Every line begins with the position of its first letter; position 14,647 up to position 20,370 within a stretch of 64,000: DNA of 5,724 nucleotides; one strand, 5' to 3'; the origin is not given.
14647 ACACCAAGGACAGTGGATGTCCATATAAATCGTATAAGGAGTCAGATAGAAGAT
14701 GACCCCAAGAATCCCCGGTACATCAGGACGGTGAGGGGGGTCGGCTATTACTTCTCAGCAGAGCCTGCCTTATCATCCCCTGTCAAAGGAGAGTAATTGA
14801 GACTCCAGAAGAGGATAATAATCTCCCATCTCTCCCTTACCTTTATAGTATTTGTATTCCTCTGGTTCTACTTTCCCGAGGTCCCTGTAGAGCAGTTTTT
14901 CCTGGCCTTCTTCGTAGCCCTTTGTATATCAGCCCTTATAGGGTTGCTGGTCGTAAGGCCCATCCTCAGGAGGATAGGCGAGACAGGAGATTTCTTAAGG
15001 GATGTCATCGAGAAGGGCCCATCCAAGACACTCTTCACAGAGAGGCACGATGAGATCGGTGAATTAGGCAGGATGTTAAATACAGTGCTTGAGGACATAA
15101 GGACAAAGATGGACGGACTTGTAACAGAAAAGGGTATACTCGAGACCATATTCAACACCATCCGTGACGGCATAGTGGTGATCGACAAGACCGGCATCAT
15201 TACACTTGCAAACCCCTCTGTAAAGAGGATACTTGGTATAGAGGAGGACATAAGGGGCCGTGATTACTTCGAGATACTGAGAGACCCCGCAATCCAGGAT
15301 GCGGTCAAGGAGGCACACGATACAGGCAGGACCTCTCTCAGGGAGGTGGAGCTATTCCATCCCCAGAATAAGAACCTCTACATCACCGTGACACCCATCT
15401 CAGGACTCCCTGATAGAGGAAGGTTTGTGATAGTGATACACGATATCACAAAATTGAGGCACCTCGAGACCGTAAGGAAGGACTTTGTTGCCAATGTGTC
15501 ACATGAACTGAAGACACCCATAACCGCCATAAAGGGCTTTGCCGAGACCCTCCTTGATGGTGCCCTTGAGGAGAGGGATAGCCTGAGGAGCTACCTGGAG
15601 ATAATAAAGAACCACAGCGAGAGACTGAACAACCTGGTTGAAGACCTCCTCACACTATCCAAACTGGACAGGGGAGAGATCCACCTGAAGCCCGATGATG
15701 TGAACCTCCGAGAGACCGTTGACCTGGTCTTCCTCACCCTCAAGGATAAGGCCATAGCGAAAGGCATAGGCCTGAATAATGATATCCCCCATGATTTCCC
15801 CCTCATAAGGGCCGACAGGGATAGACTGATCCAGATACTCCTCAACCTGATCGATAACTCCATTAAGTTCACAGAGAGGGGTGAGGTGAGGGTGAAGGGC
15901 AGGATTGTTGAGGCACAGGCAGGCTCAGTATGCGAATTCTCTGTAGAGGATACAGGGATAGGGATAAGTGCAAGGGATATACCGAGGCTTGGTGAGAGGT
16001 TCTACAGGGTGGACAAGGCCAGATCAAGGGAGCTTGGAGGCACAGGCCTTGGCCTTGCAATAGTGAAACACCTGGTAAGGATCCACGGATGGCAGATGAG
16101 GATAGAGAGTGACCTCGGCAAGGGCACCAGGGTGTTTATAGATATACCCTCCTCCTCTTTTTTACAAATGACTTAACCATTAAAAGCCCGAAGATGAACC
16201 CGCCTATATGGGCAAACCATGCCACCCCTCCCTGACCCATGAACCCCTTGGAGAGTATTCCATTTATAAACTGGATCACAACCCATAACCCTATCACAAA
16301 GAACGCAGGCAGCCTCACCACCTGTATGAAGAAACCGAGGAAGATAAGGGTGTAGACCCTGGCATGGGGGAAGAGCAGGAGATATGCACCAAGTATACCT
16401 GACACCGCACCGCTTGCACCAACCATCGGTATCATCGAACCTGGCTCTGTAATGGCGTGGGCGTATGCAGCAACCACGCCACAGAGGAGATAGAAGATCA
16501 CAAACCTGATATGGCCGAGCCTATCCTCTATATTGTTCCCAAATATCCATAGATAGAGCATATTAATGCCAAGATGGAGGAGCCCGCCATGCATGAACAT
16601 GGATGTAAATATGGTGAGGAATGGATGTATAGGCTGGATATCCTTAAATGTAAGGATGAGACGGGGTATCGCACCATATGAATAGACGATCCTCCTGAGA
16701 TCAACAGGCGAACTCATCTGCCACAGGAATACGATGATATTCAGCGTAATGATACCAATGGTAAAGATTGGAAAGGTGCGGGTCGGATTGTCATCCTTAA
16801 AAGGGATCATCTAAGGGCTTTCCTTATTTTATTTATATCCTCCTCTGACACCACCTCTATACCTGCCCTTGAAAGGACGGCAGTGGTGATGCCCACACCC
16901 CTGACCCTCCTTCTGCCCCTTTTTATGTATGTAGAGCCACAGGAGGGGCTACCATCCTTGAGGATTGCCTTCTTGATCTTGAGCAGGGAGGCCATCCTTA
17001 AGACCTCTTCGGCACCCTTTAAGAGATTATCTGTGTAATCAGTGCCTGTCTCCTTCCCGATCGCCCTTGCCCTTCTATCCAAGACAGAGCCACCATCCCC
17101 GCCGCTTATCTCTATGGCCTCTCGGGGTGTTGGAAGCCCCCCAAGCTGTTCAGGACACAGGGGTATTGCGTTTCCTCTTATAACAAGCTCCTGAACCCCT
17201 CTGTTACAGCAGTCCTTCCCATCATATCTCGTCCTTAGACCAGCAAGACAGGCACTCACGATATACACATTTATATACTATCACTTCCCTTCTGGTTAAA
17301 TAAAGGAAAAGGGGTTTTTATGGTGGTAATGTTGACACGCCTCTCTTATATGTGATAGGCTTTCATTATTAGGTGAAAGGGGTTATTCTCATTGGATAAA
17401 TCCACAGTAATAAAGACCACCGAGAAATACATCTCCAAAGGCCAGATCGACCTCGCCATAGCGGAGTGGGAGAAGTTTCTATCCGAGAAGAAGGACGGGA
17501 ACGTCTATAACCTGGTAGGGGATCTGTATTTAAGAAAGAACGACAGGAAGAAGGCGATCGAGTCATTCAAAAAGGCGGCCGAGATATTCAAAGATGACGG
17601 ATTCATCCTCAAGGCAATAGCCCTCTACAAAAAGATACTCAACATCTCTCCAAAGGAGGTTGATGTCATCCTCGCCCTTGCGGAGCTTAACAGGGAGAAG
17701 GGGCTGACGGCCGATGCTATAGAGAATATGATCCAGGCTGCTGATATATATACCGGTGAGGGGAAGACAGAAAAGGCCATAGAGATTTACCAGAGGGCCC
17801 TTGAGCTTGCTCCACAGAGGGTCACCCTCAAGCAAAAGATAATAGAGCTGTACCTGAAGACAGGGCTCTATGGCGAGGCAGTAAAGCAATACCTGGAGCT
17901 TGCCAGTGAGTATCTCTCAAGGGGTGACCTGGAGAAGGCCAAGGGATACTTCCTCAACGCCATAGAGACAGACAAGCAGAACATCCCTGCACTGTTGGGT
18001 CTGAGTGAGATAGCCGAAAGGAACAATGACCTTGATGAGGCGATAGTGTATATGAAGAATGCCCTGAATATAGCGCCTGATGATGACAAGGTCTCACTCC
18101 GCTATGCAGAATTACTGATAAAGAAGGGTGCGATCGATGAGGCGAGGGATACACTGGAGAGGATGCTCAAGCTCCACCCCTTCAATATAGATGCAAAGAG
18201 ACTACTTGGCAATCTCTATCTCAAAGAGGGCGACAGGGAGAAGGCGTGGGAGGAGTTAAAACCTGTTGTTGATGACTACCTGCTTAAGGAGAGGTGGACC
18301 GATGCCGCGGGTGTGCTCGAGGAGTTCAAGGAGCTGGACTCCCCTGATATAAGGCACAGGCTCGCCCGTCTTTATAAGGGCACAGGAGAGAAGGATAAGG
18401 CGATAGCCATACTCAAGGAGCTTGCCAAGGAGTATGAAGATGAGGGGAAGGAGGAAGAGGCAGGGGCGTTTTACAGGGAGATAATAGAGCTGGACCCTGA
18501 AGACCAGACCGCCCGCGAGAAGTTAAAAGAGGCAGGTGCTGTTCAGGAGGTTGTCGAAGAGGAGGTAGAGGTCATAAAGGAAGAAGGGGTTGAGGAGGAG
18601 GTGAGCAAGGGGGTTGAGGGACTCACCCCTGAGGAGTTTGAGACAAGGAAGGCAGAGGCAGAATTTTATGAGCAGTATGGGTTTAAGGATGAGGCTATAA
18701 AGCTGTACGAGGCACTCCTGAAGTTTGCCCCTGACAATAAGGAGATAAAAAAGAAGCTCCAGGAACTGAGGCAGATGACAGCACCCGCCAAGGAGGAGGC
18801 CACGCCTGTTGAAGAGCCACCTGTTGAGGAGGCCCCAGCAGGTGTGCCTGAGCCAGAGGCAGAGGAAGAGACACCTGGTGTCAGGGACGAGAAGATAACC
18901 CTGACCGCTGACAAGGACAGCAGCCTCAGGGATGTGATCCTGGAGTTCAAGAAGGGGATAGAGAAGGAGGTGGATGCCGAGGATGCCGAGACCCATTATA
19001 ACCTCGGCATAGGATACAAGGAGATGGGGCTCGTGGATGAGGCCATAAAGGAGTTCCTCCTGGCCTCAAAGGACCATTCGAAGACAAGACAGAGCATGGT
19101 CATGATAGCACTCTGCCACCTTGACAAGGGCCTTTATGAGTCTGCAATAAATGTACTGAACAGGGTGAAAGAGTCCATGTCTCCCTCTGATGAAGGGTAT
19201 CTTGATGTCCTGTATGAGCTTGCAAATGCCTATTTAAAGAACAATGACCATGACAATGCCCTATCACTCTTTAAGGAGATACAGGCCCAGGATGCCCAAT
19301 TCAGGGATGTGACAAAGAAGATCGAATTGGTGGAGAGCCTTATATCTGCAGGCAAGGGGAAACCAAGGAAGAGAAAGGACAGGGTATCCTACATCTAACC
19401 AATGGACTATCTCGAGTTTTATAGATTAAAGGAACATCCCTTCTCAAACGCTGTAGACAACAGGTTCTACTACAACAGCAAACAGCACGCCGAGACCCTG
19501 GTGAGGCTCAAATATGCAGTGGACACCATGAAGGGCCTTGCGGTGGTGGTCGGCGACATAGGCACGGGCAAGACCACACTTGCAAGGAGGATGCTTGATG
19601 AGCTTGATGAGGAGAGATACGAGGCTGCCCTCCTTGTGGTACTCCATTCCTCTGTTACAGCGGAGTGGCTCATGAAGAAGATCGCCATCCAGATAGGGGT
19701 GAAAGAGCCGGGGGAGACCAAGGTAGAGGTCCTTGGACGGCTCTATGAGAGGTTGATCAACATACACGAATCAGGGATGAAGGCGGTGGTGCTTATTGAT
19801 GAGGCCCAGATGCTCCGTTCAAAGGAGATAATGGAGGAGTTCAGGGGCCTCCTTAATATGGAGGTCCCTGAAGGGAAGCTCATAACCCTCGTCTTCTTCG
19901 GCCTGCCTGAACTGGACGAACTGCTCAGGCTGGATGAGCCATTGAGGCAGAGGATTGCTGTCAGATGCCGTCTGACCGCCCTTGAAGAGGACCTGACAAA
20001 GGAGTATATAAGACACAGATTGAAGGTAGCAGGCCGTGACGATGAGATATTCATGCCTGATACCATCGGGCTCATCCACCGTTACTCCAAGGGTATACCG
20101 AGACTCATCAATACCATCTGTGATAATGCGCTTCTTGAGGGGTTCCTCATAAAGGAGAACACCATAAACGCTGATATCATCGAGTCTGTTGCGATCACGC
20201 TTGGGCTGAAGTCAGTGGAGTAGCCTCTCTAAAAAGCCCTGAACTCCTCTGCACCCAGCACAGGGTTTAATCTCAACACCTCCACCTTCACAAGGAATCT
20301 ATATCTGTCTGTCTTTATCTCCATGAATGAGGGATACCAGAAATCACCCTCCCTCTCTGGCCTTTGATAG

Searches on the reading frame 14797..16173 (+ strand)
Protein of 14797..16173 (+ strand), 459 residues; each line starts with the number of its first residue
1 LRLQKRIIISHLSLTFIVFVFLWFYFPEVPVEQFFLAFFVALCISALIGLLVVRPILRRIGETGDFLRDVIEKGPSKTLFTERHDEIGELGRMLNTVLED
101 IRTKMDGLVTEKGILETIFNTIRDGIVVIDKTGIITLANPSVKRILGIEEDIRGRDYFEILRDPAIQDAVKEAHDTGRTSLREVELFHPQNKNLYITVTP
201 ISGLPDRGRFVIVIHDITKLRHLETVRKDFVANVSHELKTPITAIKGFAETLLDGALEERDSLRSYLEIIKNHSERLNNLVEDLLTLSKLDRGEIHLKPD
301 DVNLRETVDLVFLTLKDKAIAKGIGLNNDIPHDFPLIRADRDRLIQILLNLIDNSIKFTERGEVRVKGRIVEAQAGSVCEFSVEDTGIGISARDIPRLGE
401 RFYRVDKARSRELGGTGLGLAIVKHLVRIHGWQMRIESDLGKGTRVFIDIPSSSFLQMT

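Call 39: search_protein_families(library=pfam, proteins=[window:14797-16173:+], max_evalue=0.00001)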
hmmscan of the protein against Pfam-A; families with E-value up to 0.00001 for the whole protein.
window:14797-16173:+ (459 aa): 5 families
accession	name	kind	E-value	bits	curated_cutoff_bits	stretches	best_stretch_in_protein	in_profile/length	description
PF02518.31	HATPase_c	-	1.5e-27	96.6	26.4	1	340-452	2-109/111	Histidine kinase-, DNA gyrase B-, and HSP90-like ATPase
PF00512.31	HisKA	-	2e-22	79.4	26.9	1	227-293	2-66/66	His Kinase A (phospho-acceptor) domain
PF13426.13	PAS_9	-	3.7e-09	37.2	27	1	124-219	2-103/103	PAS domain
PF13188.13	PAS_8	-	6.6e-08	32.6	21.8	1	115-163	3-49/65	PAS domain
PF00989.32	PAS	-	4.7e-07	30.2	22.6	1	115-217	3-113/113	PAS fold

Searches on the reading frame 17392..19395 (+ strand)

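Call 39: search_protein_families(library=pfam, proteins=[window:17392-19395:+], max_evalue=0.00001)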
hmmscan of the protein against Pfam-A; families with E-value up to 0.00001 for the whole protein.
window:17392-19395:+ (668 aa): 27 families (the best 25 are shown)
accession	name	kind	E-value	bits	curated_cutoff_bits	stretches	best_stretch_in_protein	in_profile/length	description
PF14559.12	TPR_19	-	4e-45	152.5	25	1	211-275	4-68/68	Tetratricopeptide repeat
PF13428.12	TPR_14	-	4.9e-38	126.1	23.5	0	236-274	5-43/44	Tetratricopeptide repeat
PF13181.12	TPR_8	-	9.2e-38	125.6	25.7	0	113-142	4-33/34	Tetratricopeptide repeat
PF07719.23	TPR_2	-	1.1e-37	125.5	27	0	38-68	3-33/34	Tetratricopeptide repeat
PF13432.12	TPR_16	-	3.7e-29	101.2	32.7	0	168-231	1-64/65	Tetratricopeptide repeat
PF00515.34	TPR_1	-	7.7e-27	92.4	27.8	0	118-142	9-33/34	Tetratricopeptide repeat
PF13176.12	TPR_7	-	3.6e-26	89.4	27.9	0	116-142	5-31/36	Tetratricopeptide repeat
PF13424.12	TPR_12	-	1.4e-23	83.3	30.1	0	569-629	6-70/77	Tetratricopeptide repeat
PF13174.12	TPR_6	-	1.3e-22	79.2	26.3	0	323-348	5-30/33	Tetratricopeptide repeat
PF13414.12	TPR_11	-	3e-20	72.1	26.8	0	118-142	2-26/42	TPR repeat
PF13431.12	TPR_17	-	4.3e-19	67.6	24.4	0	186-218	1-33/34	Tetratricopeptide repeat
PF23914.1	TPR_CcmH_CycH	-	2.6e-18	66.8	42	1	193-288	45-143/158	Cytochrome c-type biogenesis protein H TPR domain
PF13429.12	TPR_15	-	2e-15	57.4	26.2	0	45-168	87-203/280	Tetratricopeptide repeat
PF25058.1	ARM_TT21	-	2.3e-14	54.1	27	0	195-280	54-142/155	Tetratricopeptide repeat protein 21 ARM repeat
PF25064.1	ARM_TT21_5th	-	9.7e-14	52.1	27.8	0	204-258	7-61/117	TT21 fifth ARM repeats domain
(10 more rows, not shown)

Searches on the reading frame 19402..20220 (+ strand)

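Call 39: search_protein_families(library=pfam, proteins=[window:19402-20220:+], max_evalue=0.00001)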
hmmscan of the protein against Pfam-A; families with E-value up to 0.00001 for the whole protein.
window:19402-20220:+ (273 aa): 3 families
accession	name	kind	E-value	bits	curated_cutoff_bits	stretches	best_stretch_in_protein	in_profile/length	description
PF13401.12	AAA_22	-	1.2e-23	84.3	27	1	44-175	5-130/130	AAA domain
PF07728.20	AAA_5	-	1.1e-06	29.1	22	1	48-152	3-91/139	AAA domain (dynein-related subfamily)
PF09848.15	SLFN-g3_helicase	-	2.1e-06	27.7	24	1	46-144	3-97/354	Schlafen group 3, DNA/RNA helicase domain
